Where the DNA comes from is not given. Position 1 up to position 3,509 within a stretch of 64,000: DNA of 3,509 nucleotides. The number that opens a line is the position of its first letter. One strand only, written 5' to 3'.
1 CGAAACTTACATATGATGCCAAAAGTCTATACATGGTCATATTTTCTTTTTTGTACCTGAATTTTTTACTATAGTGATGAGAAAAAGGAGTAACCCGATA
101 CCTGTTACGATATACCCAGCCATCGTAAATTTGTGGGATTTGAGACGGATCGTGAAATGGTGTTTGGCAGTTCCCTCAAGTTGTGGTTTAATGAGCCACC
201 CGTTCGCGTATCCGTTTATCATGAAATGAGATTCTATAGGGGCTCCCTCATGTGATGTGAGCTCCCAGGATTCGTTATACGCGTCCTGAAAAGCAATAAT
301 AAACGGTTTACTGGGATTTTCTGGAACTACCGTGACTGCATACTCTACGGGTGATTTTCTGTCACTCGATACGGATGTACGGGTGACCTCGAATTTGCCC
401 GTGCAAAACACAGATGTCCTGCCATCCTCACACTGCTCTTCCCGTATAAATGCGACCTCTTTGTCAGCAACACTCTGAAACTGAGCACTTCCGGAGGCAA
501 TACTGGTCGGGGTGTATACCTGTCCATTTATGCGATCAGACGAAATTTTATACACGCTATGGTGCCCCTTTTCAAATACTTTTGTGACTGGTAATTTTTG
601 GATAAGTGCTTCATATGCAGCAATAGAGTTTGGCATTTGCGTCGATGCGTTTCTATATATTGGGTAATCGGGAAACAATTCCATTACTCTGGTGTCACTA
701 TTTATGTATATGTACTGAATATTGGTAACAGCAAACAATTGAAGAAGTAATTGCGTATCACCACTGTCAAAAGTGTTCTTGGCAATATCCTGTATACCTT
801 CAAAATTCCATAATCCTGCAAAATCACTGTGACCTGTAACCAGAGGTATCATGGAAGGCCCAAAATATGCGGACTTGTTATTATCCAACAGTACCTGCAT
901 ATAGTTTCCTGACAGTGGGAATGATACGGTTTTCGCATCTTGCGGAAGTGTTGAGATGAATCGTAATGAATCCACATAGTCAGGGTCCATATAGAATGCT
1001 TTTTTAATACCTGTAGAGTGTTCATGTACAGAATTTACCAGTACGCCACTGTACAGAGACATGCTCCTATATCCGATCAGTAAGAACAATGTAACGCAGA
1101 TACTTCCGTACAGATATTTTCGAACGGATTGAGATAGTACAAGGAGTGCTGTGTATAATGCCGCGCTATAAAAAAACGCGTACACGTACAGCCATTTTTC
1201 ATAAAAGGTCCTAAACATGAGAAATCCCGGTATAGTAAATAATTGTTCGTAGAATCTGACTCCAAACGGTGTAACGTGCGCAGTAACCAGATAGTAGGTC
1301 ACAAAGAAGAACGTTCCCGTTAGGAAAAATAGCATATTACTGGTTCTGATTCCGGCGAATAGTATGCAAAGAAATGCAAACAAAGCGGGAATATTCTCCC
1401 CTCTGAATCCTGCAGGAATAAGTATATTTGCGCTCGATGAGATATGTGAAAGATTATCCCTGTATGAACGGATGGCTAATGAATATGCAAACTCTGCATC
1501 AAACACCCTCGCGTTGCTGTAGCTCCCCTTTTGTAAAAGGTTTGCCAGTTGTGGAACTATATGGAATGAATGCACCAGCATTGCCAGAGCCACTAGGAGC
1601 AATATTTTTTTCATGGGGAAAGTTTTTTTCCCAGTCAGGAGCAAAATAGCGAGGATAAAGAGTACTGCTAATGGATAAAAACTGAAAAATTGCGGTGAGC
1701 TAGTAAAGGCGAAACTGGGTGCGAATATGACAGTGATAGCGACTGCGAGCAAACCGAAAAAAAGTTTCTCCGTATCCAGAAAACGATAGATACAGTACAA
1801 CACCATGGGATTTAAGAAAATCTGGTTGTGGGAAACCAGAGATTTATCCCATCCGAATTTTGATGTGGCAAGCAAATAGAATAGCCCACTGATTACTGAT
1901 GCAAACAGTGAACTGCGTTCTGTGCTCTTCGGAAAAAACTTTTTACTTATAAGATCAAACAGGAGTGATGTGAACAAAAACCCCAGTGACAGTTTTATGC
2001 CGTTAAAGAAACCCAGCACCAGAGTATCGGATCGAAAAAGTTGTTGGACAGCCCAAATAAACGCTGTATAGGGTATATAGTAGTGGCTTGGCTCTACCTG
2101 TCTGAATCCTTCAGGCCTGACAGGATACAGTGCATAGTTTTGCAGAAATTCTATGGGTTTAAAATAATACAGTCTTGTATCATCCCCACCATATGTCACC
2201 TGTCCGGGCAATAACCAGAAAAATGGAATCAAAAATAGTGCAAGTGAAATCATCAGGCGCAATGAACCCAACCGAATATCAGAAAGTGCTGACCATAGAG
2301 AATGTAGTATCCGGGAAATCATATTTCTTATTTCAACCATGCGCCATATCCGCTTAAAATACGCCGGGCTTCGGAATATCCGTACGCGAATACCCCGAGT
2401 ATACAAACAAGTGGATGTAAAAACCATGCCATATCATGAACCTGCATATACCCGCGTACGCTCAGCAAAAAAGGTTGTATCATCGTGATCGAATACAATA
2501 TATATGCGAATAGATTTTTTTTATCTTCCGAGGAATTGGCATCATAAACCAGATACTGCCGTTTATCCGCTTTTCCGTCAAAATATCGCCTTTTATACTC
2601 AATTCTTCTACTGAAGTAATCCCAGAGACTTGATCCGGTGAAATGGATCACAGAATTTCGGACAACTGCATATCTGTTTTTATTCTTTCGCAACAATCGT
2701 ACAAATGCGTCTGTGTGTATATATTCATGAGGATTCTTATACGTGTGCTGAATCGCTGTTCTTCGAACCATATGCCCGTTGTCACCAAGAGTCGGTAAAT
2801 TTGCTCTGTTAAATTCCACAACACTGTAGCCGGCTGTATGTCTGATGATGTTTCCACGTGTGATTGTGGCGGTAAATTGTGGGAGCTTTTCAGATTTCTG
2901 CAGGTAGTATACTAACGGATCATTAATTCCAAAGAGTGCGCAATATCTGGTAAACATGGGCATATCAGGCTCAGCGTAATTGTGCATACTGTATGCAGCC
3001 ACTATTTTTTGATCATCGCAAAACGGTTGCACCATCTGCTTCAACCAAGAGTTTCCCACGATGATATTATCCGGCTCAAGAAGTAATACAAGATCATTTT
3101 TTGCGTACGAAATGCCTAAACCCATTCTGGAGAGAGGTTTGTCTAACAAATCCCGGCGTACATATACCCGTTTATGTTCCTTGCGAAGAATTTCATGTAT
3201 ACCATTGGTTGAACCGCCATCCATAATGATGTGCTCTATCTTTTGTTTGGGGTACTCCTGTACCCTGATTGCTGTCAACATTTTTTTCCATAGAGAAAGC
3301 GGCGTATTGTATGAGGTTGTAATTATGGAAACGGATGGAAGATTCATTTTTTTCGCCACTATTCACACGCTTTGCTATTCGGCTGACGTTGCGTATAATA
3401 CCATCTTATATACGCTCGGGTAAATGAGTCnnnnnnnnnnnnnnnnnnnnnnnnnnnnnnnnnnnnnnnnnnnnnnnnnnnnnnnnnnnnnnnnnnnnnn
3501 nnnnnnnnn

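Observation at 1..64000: Hyper-expanded glycosylation super-cluster: about 40 of 52 genes are glycosyltransferases, about 20 of them GT-C membrane enzymes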

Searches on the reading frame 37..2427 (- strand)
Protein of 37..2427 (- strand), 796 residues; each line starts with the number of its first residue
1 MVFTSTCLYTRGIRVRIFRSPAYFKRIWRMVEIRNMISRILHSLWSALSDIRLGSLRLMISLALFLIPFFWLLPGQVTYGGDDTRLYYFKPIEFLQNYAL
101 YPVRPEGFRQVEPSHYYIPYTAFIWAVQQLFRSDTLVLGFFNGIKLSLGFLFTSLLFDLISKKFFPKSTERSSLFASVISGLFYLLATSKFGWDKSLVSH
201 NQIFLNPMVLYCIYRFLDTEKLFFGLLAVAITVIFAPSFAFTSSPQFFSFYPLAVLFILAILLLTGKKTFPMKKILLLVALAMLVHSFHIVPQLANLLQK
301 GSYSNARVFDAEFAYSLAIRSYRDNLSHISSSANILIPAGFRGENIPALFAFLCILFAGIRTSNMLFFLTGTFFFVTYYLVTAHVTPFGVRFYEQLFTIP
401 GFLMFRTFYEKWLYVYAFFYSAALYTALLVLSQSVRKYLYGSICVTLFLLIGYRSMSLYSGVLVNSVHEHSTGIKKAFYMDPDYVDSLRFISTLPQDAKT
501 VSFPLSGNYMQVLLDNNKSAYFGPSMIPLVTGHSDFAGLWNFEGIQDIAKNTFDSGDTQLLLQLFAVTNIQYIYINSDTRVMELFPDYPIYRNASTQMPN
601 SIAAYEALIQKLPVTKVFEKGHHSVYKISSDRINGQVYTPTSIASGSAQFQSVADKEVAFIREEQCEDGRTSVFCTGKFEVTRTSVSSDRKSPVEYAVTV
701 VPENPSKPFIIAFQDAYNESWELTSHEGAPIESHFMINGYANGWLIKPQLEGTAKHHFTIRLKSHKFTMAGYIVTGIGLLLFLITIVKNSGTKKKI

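Call 5: search_protein_families(library=pfam, max_evalue=0.01, proteins=[window:37-2427:-])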
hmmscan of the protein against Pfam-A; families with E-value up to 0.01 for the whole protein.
window:37-2427:- (796 aa): 0 families

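Call 14: find_encoding_contigs(protein=window:37-2427:-, flank=10000, max_places=4)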
Protein window:37-2427:- (796 aa): no gene with exactly this product is on record in the collection.

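Call 28: search_protein_families(library=pfam, max_evalue=1, proteins=[window:37-2340:-])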
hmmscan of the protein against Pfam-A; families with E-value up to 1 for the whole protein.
window:37-2340:- (767 aa): 0 families

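Call 29: find_encoding_contigs(protein=window:37-2340:-, flank=10000, max_places=3)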
Protein window:37-2340:- (767 aa): 5 contigs read that carry it; 2 places shown.
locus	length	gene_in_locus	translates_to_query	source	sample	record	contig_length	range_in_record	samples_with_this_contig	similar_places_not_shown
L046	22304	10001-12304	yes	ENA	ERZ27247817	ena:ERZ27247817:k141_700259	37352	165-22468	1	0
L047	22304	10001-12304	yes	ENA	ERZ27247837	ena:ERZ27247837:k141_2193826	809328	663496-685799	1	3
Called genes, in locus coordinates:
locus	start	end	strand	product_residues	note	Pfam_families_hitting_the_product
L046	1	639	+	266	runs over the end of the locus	?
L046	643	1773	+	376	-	PF13439:Glyco_transf_4, PF20706:GT4-conflict, PF00534:Glycos_transf_1, PF13692:Glyco_trans_1_4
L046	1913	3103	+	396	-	PF13231:PMT_2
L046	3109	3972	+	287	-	PF00535:Glycos_transf_2, PF10111:Glyco_tranf_2_2 (faint), PF13641:Glyco_tranf_2_3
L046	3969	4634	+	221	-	PF25087:GMPPB_C (faint), PF00132:Hexapep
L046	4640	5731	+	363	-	PF00266:Aminotran_5 (weak), PF01041:DegT_DnrJ_EryC1, PF00155:Aminotran_1_2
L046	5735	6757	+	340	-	PF00535:Glycos_transf_2, PF10111:Glyco_tranf_2_2 (weak), PF13641:Glyco_tranf_2_3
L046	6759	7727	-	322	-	PF01073:3Beta_HSD, PF01370:Epimerase, PF05368:NmrA, PF13460:NAD_binding_10, PF16363:GDP_Man_Dehyd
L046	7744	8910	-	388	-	PF00534:Glycos_transf_1, PF13692:Glyco_trans_1_4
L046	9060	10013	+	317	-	PF00535:Glycos_transf_2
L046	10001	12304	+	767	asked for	-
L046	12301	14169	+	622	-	-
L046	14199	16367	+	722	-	-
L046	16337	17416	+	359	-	-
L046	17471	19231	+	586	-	-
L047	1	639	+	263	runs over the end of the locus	PF00535:Glycos_transf_2, PF10111:Glyco_tranf_2_2 (weak)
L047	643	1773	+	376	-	PF13439:Glyco_transf_4, PF20706:GT4-conflict, PF00534:Glycos_transf_1, PF13692:Glyco_trans_1_4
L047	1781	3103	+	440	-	PF13231:PMT_2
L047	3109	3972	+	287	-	PF00535:Glycos_transf_2, PF10111:Glyco_tranf_2_2 (faint), PF13641:Glyco_tranf_2_3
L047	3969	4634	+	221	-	PF25087:GMPPB_C (faint), PF00132:Hexapep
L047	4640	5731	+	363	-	PF00266:Aminotran_5 (weak), PF01041:DegT_DnrJ_EryC1, PF00155:Aminotran_1_2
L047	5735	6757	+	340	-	PF00535:Glycos_transf_2, PF10111:Glyco_tranf_2_2 (weak), PF13641:Glyco_tranf_2_3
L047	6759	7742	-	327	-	PF01073:3Beta_HSD, PF01370:Epimerase, PF05368:NmrA, PF16363:GDP_Man_Dehyd, PF13460:NAD_binding_10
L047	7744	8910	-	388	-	PF00534:Glycos_transf_1, PF13692:Glyco_trans_1_4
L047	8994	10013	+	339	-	PF00535:Glycos_transf_2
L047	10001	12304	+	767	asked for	-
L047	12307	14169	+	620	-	-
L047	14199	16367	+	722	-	-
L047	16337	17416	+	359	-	-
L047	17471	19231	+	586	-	-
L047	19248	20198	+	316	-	PF01073:3Beta_HSD, PF01370:Epimerase, PF02719:Polysacc_synt_2 (faint), PF04321:RmlD_sub_bind, PF07993:NAD_binding_4 (faint), PF16363:GDP_Man_Dehyd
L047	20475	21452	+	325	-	PF01073:3Beta_HSD, PF01370:Epimerase, PF02719:Polysacc_synt_2, PF04321:RmlD_sub_bind, PF16363:GDP_Man_Dehyd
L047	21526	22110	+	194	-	PF13439:Glyco_transf_4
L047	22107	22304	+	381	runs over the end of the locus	PF13439:Glyco_transf_4 (faint), PF20706:GT4-conflict, PF00534:Glycos_transf_1, PF13692:Glyco_trans_1_4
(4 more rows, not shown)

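Call 30: find_homologous_proteins(query=window:37-2340:-, max_evalue=0.00001)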
Query window:37-2340:- (767 aa): 15 proteins with E <= 0.00001 among 8000 candidates.
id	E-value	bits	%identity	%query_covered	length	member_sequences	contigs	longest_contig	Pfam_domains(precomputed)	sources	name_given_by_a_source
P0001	0.0e+0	1626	96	98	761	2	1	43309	-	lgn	-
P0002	0.0e+0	1243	72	97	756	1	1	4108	-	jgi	jgi:hypothetical protein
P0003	3.0e-119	417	33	93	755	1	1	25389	-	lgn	-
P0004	2.4e-111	391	31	95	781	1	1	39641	-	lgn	-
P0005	7.9e-106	373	31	96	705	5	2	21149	-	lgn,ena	-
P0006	6.8e-100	353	34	75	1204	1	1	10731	-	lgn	-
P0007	7.4e-99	350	29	95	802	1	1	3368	-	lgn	-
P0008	1.4e-93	333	32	84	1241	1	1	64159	-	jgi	-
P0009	3.3e-93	331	29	95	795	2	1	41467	-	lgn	-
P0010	5.8e-91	324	31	78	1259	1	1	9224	-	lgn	-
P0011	4.3e-90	321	34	75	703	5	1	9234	-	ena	-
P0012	3.4e-88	315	32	75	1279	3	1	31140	-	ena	-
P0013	7.2e-85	304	32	78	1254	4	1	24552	-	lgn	-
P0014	2.7e-80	289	28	80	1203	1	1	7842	-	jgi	jgi:hypothetical protein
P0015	7.3e-47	178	25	86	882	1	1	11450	-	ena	-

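Call 33: search_solved_structures(query=A1, max_evalue=1)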
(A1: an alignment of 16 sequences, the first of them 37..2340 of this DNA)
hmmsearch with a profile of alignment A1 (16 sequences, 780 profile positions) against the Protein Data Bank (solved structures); distinct sequences matched with E-value up to 1: 3.
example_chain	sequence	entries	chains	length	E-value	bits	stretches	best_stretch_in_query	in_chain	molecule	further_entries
8t03_A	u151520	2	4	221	0.065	14.3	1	359-394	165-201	Protein myomaker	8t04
8t06_A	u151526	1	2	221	0.065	14.3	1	359-394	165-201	Protein myomaker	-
8t07_A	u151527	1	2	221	0.065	14.3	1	359-394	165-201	Protein myomaker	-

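Call 41: predict_structure(alignment_id=A1)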
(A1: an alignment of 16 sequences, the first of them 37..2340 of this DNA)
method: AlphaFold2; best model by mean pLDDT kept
length: 767 residues; sequences in the alignment: 16
mean_pLDDT: 80.7   pTM: 0.81
mean pLDDT of the five models: 80.7, 80.2, 78.6, 78.5, 78.3
residues with pLDDT >= 90: 257; 70-90: 345; 50-70: 128; < 50: 37
segments of 3 or more residues with pLDDT < 50: 16-22, 301-306, 309-313, 563-567, 763-767
pLDDT, mean of each block of 10 residues (from residue 1): 68 54 73 91 66 55 86 89 85 88 83 89 93 83 90 81 52 85 93 92 87 64 90 88 93 93 86 72 64 61 46 63 91 92 89 66 73 57 80 95 90 92 80 70 69 87 91 81 74 82 88 86 85 91 91 63 52 82 94 94 88 77 73 81 77 87 93 88 93 87 89 86 75 92 95 91 50
secondary structure, 60 per line:
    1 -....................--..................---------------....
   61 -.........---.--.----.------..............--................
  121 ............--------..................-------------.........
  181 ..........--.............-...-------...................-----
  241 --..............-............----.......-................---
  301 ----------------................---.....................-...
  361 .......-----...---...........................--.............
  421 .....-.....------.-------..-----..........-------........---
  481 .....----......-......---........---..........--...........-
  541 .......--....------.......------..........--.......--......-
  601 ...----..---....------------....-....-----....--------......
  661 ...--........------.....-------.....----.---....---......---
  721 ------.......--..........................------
elements in order (helices of 4 or more, strands of 3 or more residues): H2-21 H24-41 H57-60 H62-70 H89-102 H105-132 H141-158 H172-190 H193-205 H217-235 H243-256 H258-269 H274-280 H282-297 H317-332 H336-356 H358-367 H379-405 H408-425 H427-431 H453-462 E470-477 E481-485 E490-495 H497-502 E506-509 H510-513 H517-526 H529-539 E541-547 H550-553 H560-566 H573-582 E585-591 E594-599 E613-616 E629-632 H634-637 H643-646 E655-663 E666-673 E680-684 E692-696 E705-708 E712-717 E727-733 H736-761

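Call 44: fold_search(model_id=the predicted structure, library=pdb)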
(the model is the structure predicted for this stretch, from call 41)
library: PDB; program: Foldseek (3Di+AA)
matches with E <= 10: 717; with E <= 0.001: 8
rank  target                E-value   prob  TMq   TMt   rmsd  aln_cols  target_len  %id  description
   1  6w98_A                1.1e-09  1.00  0.52  0.32  19.4       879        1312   12  Single-Particle Cryo-EM Structure of Arabinofuranosyltransferase AftD from Mycobacteria (released 2020-05-13)
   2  6wby                  1.2e-08  1.00  0.49  0.32  19.7       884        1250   12  Single-Particle Cryo-EM Structure of Arabinofuranosyltransferase AftD from Mycobacteria, Mutant R1389S Class 2 (released 2020-05-13)
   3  6wbx                  3.8e-08  1.00  0.44  0.29  20.3       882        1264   11  Single-Particle Cryo-EM Structure of Arabinofuranosyltransferase AftD from Mycobacteria, Mutant R1389S Class 1 (released 2020-05-13)
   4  8pn9_A                5.2e-06  1.00  0.38  0.43  16.7       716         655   11  Structure of human oligosaccharyltransferase OST-A complex bound to NGI-1 (released 2024-05-08)
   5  6s7o_A                2.6e-05  1.00  0.38  0.43  13.3       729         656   11  Cryo-EM structure of human oligosaccharyltransferase complex OST-A (released 2019-12-18)
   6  9n9j_I                4.1e-05  1.00  0.35  0.37  17.5       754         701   11  Structure of a GRP94 folding intermediate engaged with a CCDC134- and FKBP11-bound secretory translocon (released 2025-11-19)
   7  6ezn_F                7.2e-05  1.00  0.39  0.44  13.4       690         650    9  Cryo-EM structure of the yeast oligosaccharyltransferase (OST) complex (released 2018-01-17)
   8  8agb_A                1.6e-04  1.00  0.40  0.46  12.8       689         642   11  Structure of yeast oligosaccharylransferase complex with lipid-linked oligosaccharide bound (released 2022-12-07)
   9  5ogl_A                2.1e-03  0.99  0.34  0.36  19.0       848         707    9  Structure of bacterial oligosaccharyltransferase PglB in complex with an acceptor peptide and an lipid-linked oligosac (released 2017-10-25)
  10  3vu0_C                1.0e-02  1.00  0.13  0.54   6.6       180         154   13  Crystal structure of the C-terminal globular domain of oligosaccharyltransferase (AfAglB-S2, AF_0040, O30195_ARCFU) fr (released 2013-01-23)
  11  3wdo                  2.5e-02  0.14  0.07  0.10  27.4       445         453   12  Structure of E. coli YajR transporter (released 2013-08-07)
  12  3vu0_B                2.6e-02  1.00  0.14  0.53   5.9       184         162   14  Crystal structure of the C-terminal globular domain of oligosaccharyltransferase (AfAglB-S2, AF_0040, O30195_ARCFU) fr (released 2013-01-23)
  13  8if8_B                2.6e-02  0.72  0.23  0.27  19.9       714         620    9  Arabinosyltransferase AftA (released 2023-05-31)
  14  8vzo_A                1.2e-01  0.12  0.08  0.13  23.7       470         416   12  Cryo-EM structure of FLVCR2 in the outward-facing state with choline bound (released 2024-05-01)
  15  6t1z                  1.8e-01  0.11  0.09  0.13  21.9       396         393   12  LmrP from L. lactis, in an outward-open conformation, bound to Hoechst 33342 (released 2020-07-29)
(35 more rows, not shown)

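Call 56: search_protein_families(library=ncbifam, max_evalue=0.1, proteins=[L047:12307-14169:+, L047:14199-16367:+, L047:16337-17416:+, L047:17471-19231:+, window:37-2340:-])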
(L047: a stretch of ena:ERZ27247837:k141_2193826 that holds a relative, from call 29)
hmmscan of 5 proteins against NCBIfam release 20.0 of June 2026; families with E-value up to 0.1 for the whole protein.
L047:12307-14169:+ (620 aa): 0 families

L047:14199-16367:+ (722 aa): 0 families

L047:16337-17416:+ (359 aa): 0 families

L047:17471-19231:+ (586 aa): 2 families
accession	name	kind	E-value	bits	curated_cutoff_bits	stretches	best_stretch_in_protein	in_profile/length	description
NF053599.1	transp_MmpA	equivalog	4.1e-09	35.6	210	1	302-450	273-407/543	MmpA family trehalose lipid delivery protein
NF003425.0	PRK04897.1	equivalog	0.046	12.9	355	1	289-349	2-64/298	zinc metalloprotease HtpX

window:37-2340:- (767 aa): 0 families

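Call 68: search_protein_representatives(alignment_id=A1)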
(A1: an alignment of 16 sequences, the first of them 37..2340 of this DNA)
Query: 16 sequences, 780 profile positions. Proteins with E-value up to 0.001 (for the whole library): 4992; up to 1e-10: 3203; up to 1e-30: 898. The best 150 are listed.
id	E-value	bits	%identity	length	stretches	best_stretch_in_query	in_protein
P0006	0.0e+00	1029.8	-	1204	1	7-774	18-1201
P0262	1.0e-291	986.0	-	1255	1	1-774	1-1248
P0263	1.9e-291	985.1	-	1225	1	5-775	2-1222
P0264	8.5e-287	969.7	-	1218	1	5-777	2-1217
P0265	5.5e-283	957.1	-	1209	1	1-776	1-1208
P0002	1.4e-282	955.7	-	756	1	5-779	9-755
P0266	6.0e-277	937.2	-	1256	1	1-776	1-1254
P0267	3.1e-275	931.5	-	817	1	7-779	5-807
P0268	4.0e-272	921.2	-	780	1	2-778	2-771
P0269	1.5e-270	916.0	-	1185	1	14-778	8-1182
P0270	6.2e-268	907.3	-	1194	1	8-775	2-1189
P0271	1.1e-267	906.5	-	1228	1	6-774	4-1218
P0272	1.9e-267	905.8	-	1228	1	10-771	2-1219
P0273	2.1e-262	889.0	-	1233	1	8-771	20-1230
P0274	3.0e-262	888.5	-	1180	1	5-773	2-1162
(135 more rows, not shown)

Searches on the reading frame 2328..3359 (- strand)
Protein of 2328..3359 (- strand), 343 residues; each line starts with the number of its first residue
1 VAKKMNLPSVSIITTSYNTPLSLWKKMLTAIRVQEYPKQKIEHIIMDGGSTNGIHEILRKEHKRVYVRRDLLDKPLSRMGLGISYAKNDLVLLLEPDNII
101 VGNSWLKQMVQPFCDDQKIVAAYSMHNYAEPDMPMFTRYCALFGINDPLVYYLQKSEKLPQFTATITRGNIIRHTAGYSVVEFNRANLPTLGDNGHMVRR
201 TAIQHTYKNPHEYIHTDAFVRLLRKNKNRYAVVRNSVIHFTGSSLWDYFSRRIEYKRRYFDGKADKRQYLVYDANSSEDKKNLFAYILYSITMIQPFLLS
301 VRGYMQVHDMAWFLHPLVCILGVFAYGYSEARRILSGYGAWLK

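Call 5: search_protein_families(library=pfam, max_evalue=0.01, proteins=[window:2328-3359:-])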
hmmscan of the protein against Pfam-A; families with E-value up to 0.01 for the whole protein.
window:2328-3359:- (343 aa): 1 family
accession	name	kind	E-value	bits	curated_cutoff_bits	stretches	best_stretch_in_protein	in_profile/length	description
PF00535.33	Glycos_transf_2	-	1e-11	45.5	23.3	1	11-167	1-148/168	Glycosyl transferase family 2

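Call 20: search_protein_families(library=ncbifam, max_evalue=0.001, proteins=[window:2328-3359:-])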
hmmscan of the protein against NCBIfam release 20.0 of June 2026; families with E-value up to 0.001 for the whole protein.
window:2328-3359:- (343 aa): 5 families
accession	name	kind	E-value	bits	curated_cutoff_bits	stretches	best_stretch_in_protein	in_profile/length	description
TIGR03965.1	mycofact_glyco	equivalog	2.3e-07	30.1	280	1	6-122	72-188/467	mycofactocin biosynthesis glycosyltransferase MftF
NF041875.1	EPS_EpsD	equivalog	5e-07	29.4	370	1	10-139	1-131/325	exopolysaccharide biosynthesis glycosyltransferase EpsD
TIGR03030.1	CelA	equivalog_domain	3.9e-05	21.9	699.1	1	5-78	128-201/714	UDP-forming cellulose synthase catalytic subunit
TIGR04283.1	glyco_like_mftF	equivalog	5.5e-05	22.9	182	1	11-126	2-110/221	TIGR04283 family arsenosugar biosynthesis glycosyltransferase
NF008558.0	PRK11498.1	equivalog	8.9e-05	20.6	992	1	5-133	270-397/872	UDP-forming cellulose synthase catalytic subunit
